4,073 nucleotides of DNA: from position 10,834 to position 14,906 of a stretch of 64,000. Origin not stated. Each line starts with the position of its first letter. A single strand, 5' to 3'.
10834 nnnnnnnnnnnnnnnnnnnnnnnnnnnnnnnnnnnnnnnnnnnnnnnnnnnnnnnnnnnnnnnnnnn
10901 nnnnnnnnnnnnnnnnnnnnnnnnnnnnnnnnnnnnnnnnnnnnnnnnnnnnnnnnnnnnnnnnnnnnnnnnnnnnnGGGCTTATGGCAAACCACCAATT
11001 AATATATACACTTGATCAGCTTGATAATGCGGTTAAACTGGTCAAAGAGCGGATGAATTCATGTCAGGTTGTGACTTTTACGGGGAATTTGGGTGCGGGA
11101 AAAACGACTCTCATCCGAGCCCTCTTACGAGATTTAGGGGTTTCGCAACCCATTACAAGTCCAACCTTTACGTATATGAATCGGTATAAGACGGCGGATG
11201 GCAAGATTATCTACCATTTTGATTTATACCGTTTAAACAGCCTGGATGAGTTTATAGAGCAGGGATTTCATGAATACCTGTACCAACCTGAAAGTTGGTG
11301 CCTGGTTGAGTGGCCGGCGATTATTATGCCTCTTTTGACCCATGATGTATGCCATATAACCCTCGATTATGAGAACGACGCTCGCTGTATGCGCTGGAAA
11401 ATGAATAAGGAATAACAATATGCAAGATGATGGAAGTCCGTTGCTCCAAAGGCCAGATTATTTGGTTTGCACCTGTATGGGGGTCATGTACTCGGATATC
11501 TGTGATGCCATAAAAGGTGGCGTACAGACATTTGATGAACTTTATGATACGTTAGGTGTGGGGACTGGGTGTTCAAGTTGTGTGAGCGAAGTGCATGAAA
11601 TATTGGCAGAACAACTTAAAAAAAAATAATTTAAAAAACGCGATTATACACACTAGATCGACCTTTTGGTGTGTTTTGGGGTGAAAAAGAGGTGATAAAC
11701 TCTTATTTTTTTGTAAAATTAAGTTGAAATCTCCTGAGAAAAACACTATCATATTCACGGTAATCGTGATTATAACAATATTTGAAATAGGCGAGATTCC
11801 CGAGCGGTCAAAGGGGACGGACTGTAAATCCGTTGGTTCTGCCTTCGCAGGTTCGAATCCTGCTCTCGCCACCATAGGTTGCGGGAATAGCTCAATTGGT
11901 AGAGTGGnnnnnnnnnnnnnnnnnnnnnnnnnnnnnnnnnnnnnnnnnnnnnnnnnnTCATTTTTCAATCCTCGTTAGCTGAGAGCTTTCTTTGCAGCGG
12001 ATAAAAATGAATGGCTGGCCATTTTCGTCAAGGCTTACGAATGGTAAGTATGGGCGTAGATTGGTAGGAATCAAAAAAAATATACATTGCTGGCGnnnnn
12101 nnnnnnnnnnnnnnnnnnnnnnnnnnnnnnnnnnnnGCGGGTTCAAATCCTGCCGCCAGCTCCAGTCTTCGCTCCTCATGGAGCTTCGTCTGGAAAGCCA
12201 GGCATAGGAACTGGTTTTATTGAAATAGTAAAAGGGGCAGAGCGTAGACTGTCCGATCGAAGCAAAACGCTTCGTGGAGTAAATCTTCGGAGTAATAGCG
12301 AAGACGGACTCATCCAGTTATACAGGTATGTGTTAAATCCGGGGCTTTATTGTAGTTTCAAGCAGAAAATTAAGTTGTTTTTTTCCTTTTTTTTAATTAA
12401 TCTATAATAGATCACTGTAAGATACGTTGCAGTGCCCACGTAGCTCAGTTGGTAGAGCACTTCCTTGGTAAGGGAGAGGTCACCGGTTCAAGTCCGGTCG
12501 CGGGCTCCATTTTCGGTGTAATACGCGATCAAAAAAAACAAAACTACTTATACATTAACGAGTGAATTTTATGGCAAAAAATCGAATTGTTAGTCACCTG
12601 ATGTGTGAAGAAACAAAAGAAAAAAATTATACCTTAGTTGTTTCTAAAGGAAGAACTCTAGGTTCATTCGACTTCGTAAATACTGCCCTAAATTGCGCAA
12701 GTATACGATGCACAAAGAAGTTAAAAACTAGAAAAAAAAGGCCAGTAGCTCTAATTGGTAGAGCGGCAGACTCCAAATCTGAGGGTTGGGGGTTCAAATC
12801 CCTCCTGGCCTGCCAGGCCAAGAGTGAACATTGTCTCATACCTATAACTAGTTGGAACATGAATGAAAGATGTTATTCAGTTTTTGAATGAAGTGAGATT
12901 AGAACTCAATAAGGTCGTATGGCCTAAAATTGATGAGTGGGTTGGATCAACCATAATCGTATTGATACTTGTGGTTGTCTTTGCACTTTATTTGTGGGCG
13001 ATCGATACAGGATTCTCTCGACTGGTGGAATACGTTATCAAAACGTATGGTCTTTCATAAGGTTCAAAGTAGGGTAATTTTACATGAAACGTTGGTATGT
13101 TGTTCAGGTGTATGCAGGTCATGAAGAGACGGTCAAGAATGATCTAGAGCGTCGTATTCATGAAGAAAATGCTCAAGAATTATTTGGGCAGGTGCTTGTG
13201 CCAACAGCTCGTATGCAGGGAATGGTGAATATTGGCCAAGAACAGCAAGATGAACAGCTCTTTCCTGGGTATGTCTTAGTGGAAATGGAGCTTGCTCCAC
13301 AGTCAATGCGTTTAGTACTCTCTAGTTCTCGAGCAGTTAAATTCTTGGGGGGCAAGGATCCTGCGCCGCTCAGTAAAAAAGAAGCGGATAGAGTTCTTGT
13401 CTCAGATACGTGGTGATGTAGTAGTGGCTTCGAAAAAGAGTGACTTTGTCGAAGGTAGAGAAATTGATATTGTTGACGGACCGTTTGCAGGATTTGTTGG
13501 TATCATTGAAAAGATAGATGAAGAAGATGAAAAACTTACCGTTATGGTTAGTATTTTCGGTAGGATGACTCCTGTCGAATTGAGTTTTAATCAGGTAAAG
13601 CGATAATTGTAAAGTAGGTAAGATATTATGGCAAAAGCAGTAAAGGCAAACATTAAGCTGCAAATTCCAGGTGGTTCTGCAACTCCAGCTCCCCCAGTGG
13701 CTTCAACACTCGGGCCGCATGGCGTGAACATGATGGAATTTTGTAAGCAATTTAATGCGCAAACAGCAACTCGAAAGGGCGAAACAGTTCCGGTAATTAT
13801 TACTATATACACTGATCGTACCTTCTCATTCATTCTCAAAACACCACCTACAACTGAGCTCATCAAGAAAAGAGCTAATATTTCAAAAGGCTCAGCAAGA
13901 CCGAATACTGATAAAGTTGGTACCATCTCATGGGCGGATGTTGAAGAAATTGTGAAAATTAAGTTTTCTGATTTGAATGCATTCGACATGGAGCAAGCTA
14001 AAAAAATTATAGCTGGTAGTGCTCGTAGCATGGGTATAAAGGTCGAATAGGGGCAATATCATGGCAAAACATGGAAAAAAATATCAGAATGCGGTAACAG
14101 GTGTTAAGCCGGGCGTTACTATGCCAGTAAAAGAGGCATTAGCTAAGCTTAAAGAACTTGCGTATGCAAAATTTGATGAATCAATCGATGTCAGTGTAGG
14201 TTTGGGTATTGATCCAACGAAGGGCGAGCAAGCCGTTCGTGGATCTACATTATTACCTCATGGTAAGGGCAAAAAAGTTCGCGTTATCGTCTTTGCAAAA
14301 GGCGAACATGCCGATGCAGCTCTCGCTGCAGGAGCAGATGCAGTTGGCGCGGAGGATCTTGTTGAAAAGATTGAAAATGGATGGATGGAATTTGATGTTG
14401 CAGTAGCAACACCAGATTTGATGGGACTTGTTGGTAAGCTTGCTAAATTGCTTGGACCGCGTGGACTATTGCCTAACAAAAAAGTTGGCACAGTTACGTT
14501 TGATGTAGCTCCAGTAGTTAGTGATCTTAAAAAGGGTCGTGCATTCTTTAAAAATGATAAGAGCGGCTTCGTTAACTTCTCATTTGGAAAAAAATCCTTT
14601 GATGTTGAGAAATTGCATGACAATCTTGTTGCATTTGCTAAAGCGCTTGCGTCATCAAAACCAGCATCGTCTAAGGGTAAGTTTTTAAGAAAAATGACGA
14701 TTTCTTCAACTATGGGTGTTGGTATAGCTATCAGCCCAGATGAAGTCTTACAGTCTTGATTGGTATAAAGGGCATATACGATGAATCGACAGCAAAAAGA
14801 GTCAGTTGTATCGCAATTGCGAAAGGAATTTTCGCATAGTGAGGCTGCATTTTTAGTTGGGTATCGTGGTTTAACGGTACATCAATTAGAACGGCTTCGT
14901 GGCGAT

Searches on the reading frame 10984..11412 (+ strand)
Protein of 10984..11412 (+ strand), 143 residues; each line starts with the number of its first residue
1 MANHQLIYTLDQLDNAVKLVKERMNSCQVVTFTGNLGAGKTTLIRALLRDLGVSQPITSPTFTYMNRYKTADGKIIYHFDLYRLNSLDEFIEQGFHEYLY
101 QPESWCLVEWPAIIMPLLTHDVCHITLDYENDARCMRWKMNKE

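Call 13: search_protein_families(library=ncbifam, proteins=[window:10984-11412:+], max_evalue=0.00001)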
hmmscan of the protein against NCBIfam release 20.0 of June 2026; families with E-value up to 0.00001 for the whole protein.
window:10984-11412:+ (143 aa): 2 families
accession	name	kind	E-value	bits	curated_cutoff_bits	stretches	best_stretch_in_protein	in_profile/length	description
TIGR00150.1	T6A_YjeE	equivalog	2.9e-31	108.1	60.1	1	13-137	8-130/135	tRNA (adenosine(37)-N6)-threonylcarbamoyltransferase complex ATPase subunit type 1 TsaE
NF007931.0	PRK10646.1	equivalog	2.9e-22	79.3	246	1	20-137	21-136/153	tRNA (adenosine(37)-N6)-threonylcarbamoyltransferase complex ATPase subunit type 1 TsaE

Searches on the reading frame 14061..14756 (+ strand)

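Call 13: search_protein_families(library=ncbifam, proteins=[window:14061-14756:+], max_evalue=0.00001)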
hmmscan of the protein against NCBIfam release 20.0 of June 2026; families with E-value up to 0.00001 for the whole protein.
window:14061-14756:+ (232 aa): 3 families
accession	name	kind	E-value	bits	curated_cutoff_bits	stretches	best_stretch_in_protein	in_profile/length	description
TIGR01169.1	rplA_bact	equivalog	5.7e-88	294.1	216.3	1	3-226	1-224/227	50S ribosomal protein L1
TIGR01170.1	rplA_mito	equivalog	3e-24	85.5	129.05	1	21-159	1-140/140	ribosomal protein uL1, mitochondrial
NF003244.0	PRK04203.1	equivalog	2.3e-22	79.6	203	1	23-224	8-214/216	50S ribosomal protein L1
